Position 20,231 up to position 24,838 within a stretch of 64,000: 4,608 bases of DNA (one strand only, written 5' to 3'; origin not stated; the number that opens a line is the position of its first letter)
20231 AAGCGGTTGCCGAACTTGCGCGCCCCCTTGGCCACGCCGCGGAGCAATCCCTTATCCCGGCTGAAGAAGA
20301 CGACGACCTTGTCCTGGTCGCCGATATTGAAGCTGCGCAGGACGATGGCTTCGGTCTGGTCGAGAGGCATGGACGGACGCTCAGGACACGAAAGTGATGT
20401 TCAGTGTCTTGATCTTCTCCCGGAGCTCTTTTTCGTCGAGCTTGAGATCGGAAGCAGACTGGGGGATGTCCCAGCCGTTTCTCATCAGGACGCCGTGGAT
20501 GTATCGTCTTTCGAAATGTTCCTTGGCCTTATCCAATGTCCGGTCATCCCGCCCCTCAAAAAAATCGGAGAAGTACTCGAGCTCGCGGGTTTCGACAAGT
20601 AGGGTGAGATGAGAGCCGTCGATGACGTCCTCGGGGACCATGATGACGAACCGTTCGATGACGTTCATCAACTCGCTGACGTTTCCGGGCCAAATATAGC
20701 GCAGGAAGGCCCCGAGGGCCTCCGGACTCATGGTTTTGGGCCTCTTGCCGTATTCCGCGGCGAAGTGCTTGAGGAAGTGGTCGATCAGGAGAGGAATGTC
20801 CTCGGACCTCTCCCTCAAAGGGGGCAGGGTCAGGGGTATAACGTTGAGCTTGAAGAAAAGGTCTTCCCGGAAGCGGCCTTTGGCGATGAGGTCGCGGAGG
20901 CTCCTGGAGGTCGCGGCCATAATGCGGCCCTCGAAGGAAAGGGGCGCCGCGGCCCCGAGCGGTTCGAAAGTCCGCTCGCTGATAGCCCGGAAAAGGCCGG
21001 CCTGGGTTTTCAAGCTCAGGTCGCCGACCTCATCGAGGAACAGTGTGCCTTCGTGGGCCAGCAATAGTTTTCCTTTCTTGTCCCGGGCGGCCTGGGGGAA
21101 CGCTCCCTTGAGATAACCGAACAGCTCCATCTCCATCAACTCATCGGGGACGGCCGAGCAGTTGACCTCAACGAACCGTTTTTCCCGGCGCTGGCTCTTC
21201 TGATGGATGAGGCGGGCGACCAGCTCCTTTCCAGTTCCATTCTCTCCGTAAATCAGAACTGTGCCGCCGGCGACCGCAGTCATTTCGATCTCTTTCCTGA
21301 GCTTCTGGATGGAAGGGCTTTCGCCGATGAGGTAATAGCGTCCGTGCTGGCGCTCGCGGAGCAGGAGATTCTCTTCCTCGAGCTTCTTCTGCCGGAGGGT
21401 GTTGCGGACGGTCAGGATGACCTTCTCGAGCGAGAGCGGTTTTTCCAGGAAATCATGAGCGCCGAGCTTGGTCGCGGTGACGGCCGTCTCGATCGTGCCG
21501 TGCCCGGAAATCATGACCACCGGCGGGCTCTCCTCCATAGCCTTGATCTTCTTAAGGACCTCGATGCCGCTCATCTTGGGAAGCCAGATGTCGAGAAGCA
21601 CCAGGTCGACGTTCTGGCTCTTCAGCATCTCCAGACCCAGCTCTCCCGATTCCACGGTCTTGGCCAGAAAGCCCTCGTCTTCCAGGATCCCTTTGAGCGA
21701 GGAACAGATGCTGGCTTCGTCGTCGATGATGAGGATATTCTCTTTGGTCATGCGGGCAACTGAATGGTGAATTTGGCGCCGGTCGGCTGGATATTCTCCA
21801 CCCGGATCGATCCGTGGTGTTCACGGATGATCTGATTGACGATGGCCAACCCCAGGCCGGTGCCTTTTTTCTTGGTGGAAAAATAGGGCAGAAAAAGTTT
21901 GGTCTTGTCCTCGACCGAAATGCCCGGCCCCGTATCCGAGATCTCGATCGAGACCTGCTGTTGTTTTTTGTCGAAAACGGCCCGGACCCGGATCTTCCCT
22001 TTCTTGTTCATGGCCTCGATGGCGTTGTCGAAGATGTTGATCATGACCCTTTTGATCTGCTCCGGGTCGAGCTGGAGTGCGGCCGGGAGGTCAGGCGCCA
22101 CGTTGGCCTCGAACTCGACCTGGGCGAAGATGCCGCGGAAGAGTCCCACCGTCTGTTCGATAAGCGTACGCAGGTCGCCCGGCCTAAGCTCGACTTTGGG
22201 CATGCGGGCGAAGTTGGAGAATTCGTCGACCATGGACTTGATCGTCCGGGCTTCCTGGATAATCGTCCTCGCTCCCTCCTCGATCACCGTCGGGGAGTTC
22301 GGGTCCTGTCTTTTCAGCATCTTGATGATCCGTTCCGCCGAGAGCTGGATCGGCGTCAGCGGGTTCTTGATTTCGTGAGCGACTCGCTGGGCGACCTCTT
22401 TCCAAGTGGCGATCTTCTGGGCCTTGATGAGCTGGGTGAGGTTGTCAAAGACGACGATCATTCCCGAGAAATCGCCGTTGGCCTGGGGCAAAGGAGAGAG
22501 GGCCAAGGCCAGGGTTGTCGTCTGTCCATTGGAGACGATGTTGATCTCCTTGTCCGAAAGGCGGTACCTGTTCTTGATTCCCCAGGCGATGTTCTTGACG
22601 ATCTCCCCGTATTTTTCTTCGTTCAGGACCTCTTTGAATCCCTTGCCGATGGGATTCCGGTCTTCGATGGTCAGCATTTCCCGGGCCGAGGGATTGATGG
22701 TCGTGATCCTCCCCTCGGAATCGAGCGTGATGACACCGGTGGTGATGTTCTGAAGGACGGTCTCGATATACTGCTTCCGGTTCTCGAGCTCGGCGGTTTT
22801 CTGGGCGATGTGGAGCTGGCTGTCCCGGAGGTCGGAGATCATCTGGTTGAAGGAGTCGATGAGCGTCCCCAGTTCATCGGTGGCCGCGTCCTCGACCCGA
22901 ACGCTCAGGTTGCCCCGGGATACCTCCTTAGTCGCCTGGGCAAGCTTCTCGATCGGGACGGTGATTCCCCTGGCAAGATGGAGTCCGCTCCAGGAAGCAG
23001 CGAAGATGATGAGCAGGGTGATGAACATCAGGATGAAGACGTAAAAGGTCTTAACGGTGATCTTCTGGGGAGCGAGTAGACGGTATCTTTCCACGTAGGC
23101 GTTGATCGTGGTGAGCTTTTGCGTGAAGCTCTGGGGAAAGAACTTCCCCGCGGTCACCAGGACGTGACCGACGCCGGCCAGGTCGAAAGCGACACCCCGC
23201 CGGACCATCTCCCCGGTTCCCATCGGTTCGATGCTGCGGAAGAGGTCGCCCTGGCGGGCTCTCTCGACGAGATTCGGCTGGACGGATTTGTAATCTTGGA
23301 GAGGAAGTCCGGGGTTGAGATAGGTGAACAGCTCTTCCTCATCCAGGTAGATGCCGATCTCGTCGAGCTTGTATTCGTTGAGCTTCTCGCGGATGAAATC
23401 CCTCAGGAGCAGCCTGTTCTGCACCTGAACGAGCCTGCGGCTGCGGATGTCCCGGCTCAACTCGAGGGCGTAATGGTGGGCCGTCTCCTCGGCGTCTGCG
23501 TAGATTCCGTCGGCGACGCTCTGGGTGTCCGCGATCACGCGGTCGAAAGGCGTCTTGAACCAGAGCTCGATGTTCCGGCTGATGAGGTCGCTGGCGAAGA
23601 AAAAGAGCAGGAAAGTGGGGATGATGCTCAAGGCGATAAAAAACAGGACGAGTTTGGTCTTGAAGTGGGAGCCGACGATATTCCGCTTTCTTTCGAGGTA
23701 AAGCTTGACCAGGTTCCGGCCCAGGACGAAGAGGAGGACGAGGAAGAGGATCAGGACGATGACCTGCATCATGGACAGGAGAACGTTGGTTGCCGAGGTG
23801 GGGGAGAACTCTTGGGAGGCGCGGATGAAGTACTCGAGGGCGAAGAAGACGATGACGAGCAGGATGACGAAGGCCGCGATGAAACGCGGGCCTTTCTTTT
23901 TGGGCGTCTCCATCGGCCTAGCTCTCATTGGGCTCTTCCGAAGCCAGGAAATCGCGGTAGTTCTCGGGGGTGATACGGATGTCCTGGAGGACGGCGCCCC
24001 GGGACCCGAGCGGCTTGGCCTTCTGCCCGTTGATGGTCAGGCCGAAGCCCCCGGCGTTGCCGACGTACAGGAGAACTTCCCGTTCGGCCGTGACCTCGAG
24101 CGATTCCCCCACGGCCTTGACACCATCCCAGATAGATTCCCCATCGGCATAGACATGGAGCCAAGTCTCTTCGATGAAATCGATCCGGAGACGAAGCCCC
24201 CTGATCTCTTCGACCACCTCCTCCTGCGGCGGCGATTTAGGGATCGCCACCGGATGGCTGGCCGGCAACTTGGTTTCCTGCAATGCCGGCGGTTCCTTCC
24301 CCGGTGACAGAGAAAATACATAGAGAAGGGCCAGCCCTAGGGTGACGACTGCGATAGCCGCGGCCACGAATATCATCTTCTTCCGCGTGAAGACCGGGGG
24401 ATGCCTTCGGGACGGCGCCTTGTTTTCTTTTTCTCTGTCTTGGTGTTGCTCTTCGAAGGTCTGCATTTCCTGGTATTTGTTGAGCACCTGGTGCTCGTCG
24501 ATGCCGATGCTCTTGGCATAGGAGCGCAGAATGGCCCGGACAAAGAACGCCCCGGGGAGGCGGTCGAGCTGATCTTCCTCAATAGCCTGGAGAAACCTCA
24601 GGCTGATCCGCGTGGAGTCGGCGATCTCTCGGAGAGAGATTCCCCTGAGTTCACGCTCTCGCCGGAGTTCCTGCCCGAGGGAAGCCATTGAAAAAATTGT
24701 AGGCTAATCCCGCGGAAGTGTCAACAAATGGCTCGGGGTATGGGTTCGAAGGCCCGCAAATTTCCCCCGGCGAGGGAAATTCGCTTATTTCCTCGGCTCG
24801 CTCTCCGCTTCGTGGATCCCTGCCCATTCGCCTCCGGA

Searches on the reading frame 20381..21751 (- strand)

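Call 3: search_protein_families(library=pfam, proteins=[window:20381-21751:-], max_evalue=0.01)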
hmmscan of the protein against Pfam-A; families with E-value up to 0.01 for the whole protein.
window:20381-21751:- (456 aa): 9 families
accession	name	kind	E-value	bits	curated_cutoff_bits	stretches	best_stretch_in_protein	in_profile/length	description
PF00158.32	Sigma54_activat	-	4.8e-59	199.2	20.2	1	141-307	1-167/168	Sigma-54 interaction domain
PF00072.30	Response_reg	-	4.9e-30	104.4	30.2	1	6-114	1-109/111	Response regulator receiver domain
PF25601.1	AAA_lid_14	-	2.1e-25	88.8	27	1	313-386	1-74/87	AAA+ ATPase lid domain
PF14532.12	Sigma54_activ_2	-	8.2e-20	71.9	25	1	142-312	1-138/138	Sigma-54 interaction domain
PF01078.27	Mg_chelatase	-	1.9e-05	24.6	20.3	0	223-253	96-126/207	Magnesium chelatase, subunit ChlI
PF07728.20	AAA_5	-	7.3e-05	23.2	22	1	165-265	2-98/139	AAA domain (dynein-related subfamily)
PF00004.35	AAA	-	7.7e-05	23.6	21.2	1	165-262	1-97/131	ATPase family associated with various cellular activities (AAA)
PF13191.12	AAA_16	-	0.0013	19.7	32.6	1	145-217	6-85/167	AAA ATPase domain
PF13166.12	AAA_13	-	0.0087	15.2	36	0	166-219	20-76/713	AAA domain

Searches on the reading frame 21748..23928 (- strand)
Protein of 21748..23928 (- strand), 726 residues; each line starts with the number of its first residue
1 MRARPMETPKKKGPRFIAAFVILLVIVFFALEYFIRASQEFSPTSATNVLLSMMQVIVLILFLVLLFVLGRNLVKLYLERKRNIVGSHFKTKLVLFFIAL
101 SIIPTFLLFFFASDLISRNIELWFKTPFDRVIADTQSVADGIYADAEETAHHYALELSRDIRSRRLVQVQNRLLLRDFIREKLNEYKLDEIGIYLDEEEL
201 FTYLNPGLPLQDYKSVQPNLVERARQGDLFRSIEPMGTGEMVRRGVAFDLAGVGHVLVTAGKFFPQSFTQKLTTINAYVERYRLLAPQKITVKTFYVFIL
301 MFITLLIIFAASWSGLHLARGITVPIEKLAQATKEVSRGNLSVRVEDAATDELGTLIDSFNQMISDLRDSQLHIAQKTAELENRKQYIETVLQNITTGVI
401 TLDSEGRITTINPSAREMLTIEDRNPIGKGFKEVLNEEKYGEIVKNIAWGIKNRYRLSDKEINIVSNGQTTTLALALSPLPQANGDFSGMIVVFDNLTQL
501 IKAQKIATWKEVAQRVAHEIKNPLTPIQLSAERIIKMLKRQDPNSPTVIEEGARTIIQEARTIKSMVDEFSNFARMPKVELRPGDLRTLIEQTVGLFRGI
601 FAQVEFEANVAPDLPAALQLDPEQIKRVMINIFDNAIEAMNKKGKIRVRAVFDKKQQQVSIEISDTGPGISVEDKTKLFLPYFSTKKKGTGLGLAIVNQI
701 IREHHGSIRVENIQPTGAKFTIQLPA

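Call 31: search_protein_families(library=ncbifam, proteins=[window:21748-23928:-], max_evalue=0.001)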
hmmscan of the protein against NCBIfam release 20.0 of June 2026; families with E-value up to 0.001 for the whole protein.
window:21748-23928:- (726 aa): 95 families (the best 25 are shown)
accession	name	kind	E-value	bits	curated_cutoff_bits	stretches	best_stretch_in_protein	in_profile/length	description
NF047496.1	HK_LIC11548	equivalog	3.9e-79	267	750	2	499-725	350-588/589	LIC_11548 family sensor histidine kinase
NF008468.0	PRK11360.1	equivalog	4.1e-76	256.7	646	1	292-725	191-607/616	two-component system sensor histidine kinase AtoS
NF046044.1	PnpS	equivalog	2.8e-52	178.1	400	1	325-725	1-390/390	two-component system histidine kinase PnpS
NF033092.0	HK_WalK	equivalog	3.7e-51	174.4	725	1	299-725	178-593/594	cell wall metabolism sensor histidine kinase WalK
NF007688.0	PRK10364.1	equivalog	3.4e-42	144.8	479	1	502-725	233-450/460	two-component system sensor histidine kinase ZraS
NF045911.1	TCSHisKinNblS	equivalog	1.5e-40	139.1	1000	1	296-724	185-618/621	two-component system sensor histidine kinase NblS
NF008293.1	PRK11073.1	equivalog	1.2e-34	120.1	240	1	386-725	7-346/349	nitrogen regulation protein NR(II)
NF012226.0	AdeS_HK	equivalog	8.8e-34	117.2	500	2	490-725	120-352/353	two-component sensor histidine kinase AdeS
NF007004.0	PRK09467.1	equivalog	2.9e-32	112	415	2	516-725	239-435/440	two-component system sensor histidine kinase EnvZ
TIGR02966.1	phoR_proteo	equivalog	4.4e-32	111.4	334.2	1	383-723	3-332/333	phosphate regulon sensor histidine kinase PhoR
NF012163.2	BaeS_SmeS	equivalog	7.1e-32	110.9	500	2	495-725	227-457/457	sensor histidine kinase efflux regulator BaeS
NF052574.1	HisKinEspCMyxo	equivalog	4.5e-31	107.8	1200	1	382-726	280-637/785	serine histidine kinase EspC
NF006800.0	PRK09303.1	equivalog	2.6e-30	105.6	342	1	504-725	146-376/383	histidine kinase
NF008312.0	PRK11100.1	equivalog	2.7e-30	105.6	356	1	512-725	259-473/477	two-component system sensor histidine kinase CreC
NF041210.1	his_kin_PieS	equivalog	2.6e-29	102.5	850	2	484-726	226-470/474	two component system sensor histidine kinase PieS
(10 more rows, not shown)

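Call 78: search_protein_families(library=pfam, proteins=[window:21748-23928:-], max_evalue=0.00001)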
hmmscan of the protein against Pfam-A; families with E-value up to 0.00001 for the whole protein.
window:21748-23928:- (726 aa): 7 families
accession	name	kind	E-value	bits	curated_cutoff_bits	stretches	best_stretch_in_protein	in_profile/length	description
PF02518.31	HATPase_c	-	2.2e-25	89.7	26.4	1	621-725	2-108/111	Histidine kinase-, DNA gyrase B-, and HSP90-like ATPase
PF00672.30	HAMP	-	6.3e-15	55.7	25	1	318-369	2-53/53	HAMP domain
PF19312.4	NtrY_N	-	7.4e-11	42.4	23.2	1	19-165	6-152/291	NtrY N-terminal region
PF00989.32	PAS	-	1.8e-09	38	22.6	1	388-494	3-110/113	PAS fold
PF14501.12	HATPase_c_5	-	4.6e-09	36.6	22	1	622-712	3-90/102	GHKL domain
PF00512.31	HisKA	-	7.6e-09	35.9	26.9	1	511-576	4-63/66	His Kinase A (phospho-acceptor) domain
PF08448.16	PAS_4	-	8.5e-07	29.6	23.1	1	394-499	3-107/110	PAS fold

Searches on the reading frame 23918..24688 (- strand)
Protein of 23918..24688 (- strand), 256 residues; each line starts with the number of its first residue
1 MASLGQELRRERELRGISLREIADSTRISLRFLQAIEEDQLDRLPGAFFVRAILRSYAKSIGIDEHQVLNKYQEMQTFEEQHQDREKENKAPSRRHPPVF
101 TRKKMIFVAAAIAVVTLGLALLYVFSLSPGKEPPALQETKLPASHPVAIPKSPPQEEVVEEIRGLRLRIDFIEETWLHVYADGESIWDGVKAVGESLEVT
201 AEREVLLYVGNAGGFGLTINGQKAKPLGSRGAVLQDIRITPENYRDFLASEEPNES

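Call 49: search_protein_families(library=pfam, proteins=[window:23918-24688:-], max_evalue=0.00001)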
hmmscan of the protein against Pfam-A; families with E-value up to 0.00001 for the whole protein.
window:23918-24688:- (256 aa): 3 families
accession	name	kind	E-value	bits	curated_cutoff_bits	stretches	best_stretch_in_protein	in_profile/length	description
PF13413.12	HTH_25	-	2.7e-22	78.8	24.6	1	8-67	2-61/62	Helix-turn-helix domain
PF13464.11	RodZ_C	-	2.6e-14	53.3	23.9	1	169-233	2-67/72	RodZ C-terminal domain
PF12844.13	HTH_19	-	6.3e-07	29.7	30.2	1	5-74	1-64/64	Helix-turn-helix domain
